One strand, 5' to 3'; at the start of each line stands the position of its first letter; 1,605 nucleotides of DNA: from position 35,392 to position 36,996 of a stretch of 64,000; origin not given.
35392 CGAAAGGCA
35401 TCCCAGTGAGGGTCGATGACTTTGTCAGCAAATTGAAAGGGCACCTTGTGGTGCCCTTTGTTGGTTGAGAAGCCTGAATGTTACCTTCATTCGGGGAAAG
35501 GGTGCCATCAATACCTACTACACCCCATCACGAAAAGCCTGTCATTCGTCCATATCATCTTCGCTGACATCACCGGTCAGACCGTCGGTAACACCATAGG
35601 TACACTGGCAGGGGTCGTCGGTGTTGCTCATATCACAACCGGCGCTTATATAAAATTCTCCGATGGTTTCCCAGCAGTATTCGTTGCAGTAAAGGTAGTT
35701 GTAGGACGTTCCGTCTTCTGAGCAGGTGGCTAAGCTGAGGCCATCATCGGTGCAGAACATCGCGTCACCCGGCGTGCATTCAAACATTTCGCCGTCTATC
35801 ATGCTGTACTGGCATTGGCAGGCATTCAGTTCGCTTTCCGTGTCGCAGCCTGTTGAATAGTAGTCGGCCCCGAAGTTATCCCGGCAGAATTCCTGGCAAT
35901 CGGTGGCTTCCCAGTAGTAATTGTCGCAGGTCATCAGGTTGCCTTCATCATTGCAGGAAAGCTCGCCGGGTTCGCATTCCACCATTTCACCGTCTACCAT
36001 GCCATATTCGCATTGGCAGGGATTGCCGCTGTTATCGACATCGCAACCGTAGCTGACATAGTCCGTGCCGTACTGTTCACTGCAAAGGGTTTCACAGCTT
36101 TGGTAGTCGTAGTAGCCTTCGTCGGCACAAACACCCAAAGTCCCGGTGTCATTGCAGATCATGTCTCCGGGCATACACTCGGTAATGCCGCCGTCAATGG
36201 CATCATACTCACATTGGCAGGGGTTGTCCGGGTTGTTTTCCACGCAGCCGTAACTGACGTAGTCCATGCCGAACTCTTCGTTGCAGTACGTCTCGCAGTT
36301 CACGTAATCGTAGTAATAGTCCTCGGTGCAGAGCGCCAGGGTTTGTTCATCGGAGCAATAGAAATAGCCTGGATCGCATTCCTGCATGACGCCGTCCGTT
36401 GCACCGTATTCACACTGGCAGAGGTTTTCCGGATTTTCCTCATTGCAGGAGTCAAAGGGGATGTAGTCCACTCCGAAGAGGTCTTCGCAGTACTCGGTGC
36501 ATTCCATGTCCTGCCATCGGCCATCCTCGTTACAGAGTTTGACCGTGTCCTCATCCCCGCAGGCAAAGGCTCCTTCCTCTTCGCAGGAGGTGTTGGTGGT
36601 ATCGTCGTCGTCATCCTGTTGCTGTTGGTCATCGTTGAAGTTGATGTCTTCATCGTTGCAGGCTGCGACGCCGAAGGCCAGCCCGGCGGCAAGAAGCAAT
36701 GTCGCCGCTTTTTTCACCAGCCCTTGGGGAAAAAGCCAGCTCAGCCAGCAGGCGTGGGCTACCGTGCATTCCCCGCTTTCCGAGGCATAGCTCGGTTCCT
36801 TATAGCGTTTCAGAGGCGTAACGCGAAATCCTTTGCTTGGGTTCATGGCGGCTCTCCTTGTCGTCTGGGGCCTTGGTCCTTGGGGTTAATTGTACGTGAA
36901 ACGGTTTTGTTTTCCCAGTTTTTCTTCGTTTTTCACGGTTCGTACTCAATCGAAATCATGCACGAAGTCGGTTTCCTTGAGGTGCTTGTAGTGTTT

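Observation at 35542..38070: Radical SAM/SPASM maturase beside giant Cys/Asp/Glu-rich tandem-repeat lipoproteins: a candidate protein-crosslinking system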

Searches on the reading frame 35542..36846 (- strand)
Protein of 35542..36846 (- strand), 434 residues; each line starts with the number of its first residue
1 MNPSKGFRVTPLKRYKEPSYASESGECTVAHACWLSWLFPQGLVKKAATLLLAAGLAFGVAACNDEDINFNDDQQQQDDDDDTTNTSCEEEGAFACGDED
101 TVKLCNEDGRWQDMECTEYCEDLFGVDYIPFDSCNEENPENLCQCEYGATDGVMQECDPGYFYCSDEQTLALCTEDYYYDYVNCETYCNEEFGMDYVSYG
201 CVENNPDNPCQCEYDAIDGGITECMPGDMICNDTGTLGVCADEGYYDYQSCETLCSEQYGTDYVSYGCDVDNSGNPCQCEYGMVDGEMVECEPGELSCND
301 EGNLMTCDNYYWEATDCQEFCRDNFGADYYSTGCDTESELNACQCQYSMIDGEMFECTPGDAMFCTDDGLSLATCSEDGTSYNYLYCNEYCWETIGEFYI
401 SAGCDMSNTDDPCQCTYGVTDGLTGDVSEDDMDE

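Call 3: search_protein_families(library=ncbifam, proteins=[window:35542-36846:-], max_evalue=0.01)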
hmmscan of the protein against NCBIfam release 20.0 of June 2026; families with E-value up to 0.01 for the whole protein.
window:35542-36846:- (434 aa): 0 families

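Call 4: search_protein_families(library=pfam, proteins=[window:35542-36846:-], max_evalue=0.01)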
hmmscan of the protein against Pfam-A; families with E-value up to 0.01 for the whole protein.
window:35542-36846:- (434 aa): 0 families

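Call 28: find_homologous_proteins(query=window:35542-36846:-, max_evalue=0.001)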
Query window:35542-36846:- (434 aa): 58 proteins with E <= 0.001 among 2650 candidates.
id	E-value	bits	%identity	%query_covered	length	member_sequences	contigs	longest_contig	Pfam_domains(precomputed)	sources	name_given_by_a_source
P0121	1.4e-91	326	43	91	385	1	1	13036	-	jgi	jgi:hypothetical protein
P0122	3.4e-74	269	43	83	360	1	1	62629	-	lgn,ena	-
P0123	8.4e-72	261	39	94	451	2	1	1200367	-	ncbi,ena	-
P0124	2.1e-65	240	36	79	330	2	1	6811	-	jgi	jgi:hypothetical protein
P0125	4.6e-65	239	37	96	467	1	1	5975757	-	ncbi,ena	-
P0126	1.8e-64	237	34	96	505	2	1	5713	-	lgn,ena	-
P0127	6.0e-56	209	33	68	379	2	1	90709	-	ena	-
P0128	6.5e-55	205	37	83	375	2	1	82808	-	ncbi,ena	-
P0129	7.8e-53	198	32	96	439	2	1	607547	-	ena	-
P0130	2.4e-51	193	41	59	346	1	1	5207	-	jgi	jgi:hypothetical protein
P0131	1.1e-50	191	45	46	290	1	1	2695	-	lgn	-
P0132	3.3e-50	190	36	75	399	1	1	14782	-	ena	-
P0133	2.3e-49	187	34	65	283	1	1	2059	-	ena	-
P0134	2.7e-49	187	40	57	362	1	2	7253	-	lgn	-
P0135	6.7e-48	182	43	62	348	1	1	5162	-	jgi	jgi:hypothetical protein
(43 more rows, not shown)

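Call 56: predict_structure(alignment_id=A3)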
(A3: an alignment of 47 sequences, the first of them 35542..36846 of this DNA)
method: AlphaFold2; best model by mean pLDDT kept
length: 434 residues; sequences in the alignment: 47
mean_pLDDT: 81.0   pTM: 0.29
mean pLDDT of the five models: 81.0, 80.8, 80.4, 79.9, 77.8
residues with pLDDT >= 90: 213; 70-90: 106; 50-70: 68; < 50: 47
segments of 3 or more residues with pLDDT < 50: 21-24, 65-83, 218-220, 285-287, 351-353, 421-426, 428-434
pLDDT, mean of each block of 10 residues (from residue 1): 63 62 58 71 83 85 51 39 63 80 87 84 70 69 64 74 97 95 97 95 96 70 86 96 94 96 94 95 58 94 95 95 94 95 84 67 90 92 95 95 95 88 47 40
secondary structure, 60 per line:
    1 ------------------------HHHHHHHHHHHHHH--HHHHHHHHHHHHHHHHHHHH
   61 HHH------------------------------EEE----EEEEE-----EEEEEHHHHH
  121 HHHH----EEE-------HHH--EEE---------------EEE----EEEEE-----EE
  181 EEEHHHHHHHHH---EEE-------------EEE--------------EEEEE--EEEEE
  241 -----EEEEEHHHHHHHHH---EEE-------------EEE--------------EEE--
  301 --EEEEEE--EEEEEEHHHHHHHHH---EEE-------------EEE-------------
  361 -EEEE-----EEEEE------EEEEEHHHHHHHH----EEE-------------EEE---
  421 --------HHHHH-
elements in order: H25-38 H41-63 E94-96 E101-105 E111-115 H116-124 E129-131 E144-146 E162-164 E169-173 E179-183 H184-192 E196-198 E212-214 E229-233 E236-240 E246-250 H251-259 E263-265 E279-281 E296-298 E303-308 E311-316 H317-325 E329-331 E345-347 E362-365 E371-375 E382-386 H387-394 E399-401 E415-417 H429-433

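Call 59: fold_search(model_id=the predicted structure, library=pdb)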
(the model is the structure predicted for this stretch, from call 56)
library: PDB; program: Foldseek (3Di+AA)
matches with E <= 10: 386; with E <= 0.001: 0
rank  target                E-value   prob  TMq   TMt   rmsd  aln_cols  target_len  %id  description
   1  8in3                  1.7e-02  0.28  0.09  0.17  25.3       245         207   12  Eisenia hydrolysis-enhancing protein from Aplysia kurodai (released 2023-11-15)
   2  8in6                  2.4e-02  0.23  0.09  0.17  25.8       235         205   12  Eisenia hydrolysis-enhancing protein from Aplysia kurodai complex with tannic acid (released 2023-11-15)
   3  9wms_W                2.4e-02  0.10  0.06  0.05  27.5       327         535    6  Co-transcriptional histone H3K36 methylation complex containing RNA polymerase II elongation complex, Set2, and the up (released 2025-12-24)
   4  8rap_Z                6.0e-02  0.05  0.06  0.06  27.4       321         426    6  Structure of Sen1-ADP.BeF3 bound RNA Polymerase II pre-termination complex (released 2024-10-30)
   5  9gja_H                1.4e-01  0.04  0.09  0.06  28.6       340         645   12  Entamoeba histolytica Gal/GalNAc lectin, mode 1 (released 2026-02-11)
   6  8f5p_F                1.6e-01  0.05  0.09  0.05  23.2       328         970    9  Structure of Leishmania tarentolae IFT-A (state 2) (released 2022-12-21)
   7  9qpq_D                1.9e-01  0.06  0.06  0.05  26.3       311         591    8  The structure of the COPI leaf bound to GOLPH3 (released 2025-10-22)
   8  7yw1_B                4.0e-01  0.02  0.05  0.04  20.8       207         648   11  crystal structure of UBE2O (released 2023-08-30)
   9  7xti_k                5.1e-01  0.04  0.06  0.06  24.9       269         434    6  RNA polymerase II elongation complex transcribing a nucleosome (EC58hex) (released 2022-10-12)
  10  8bbf_A                5.1e-01  0.03  0.06  0.03  25.9       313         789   12  Structure of the IFT-A complex; IFT-A1 module (released 2022-12-07)
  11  3o2g                  5.7e-01  0.12  0.08  0.09  22.8       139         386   11  Crystal Structure of Human gamma-butyrobetaine,2-oxoglutarate dioxygenase 1 (BBOX1) (released 2010-09-15)
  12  7p4l_B                7.3e-01  0.25  0.09  0.08   8.3        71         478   21  Crystal structure of the trimeric ectodomain of archaeal Fusexin1 (Fsx1) (released 2022-07-13)
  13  4bg1                  8.2e-01  0.11  0.09  0.10  23.3       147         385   11  Three dimensional structure of human gamma-butyrobetaine hydroxylase in complex with 1-(3-Carboxypropyl)-1-methylpyrroli (released 2014-03-12)
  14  1qjs_A                8.2e-01  0.01  0.06  0.07  28.1       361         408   10  mammalian blood serum haemopexin glycosylated-native protein and in complex with its ligand haem (released 2000-02-03)
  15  8u7l_A                8.2e-01  0.01  0.06  0.02  25.9       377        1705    8  Cryo-EM structure of LRRK2 bound to type II inhibitor GZD824 (released 2024-01-31)
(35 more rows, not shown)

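Call 79: list_cluster_members(proteins=[P0001, window:35542-36846:-, P0003, P0025])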
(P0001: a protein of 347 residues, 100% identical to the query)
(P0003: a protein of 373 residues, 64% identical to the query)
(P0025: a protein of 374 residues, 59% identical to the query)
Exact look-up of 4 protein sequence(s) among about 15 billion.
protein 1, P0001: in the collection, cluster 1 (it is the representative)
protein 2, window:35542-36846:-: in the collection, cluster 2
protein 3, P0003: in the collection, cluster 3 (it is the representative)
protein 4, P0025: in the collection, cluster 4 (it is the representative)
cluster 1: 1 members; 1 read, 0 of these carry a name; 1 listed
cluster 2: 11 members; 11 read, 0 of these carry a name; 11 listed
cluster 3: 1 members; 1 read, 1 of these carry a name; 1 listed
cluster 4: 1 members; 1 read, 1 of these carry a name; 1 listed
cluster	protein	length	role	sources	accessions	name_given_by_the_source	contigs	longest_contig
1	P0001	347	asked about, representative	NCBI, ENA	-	-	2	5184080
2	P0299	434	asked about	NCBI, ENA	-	-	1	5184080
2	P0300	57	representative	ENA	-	-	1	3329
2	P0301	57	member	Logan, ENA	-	-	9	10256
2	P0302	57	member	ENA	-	-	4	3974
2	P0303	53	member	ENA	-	-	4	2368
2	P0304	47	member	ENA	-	-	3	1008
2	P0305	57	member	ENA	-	-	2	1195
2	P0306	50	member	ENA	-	-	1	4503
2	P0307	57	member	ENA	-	-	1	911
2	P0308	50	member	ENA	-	-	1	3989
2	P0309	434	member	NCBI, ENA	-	-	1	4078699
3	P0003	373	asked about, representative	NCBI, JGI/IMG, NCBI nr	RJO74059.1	MAG: radical SAM protein [Myxococcales bacterium]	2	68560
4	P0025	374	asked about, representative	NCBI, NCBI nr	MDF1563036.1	MAG: radical SAM protein [Deltaproteobacteria bacterium] | radical SAM protein [Deltaproteobacteria bacterium]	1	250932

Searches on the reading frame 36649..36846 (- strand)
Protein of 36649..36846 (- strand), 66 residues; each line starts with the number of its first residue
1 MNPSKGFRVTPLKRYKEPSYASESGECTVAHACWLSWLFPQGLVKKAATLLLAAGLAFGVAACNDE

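Call 80: search_protein_representatives(alignment_id=A5)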
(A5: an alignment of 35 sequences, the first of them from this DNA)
Query: 35 sequences, 59 profile positions. Proteins with E-value up to 0.001 (for the whole library): 50; up to 1e-10: 20; up to 1e-30: 0. The best 50 are listed.
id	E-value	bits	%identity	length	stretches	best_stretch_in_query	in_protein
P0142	8.0e-19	83.9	-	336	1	3-59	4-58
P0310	3.1e-17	78.9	-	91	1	1-59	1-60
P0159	3.9e-17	78.5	-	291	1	3-58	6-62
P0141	1.6e-16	76.6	-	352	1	1-58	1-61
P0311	3.7e-15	72.2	-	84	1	1-58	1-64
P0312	2.8e-14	69.4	-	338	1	5-59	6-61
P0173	3.1e-14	69.2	-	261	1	1-59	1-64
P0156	4.7e-13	65.4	-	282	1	1-58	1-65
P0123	8.1e-13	64.7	-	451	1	1-59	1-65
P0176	1.0e-12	64.3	-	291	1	4-58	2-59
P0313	1.7e-12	63.6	-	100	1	1-59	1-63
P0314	1.8e-12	63.6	-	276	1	2-59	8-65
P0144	1.9e-12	63.5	-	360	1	1-58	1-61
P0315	1.9e-12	63.5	-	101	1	1-58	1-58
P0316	7.6e-12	61.6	-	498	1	2-58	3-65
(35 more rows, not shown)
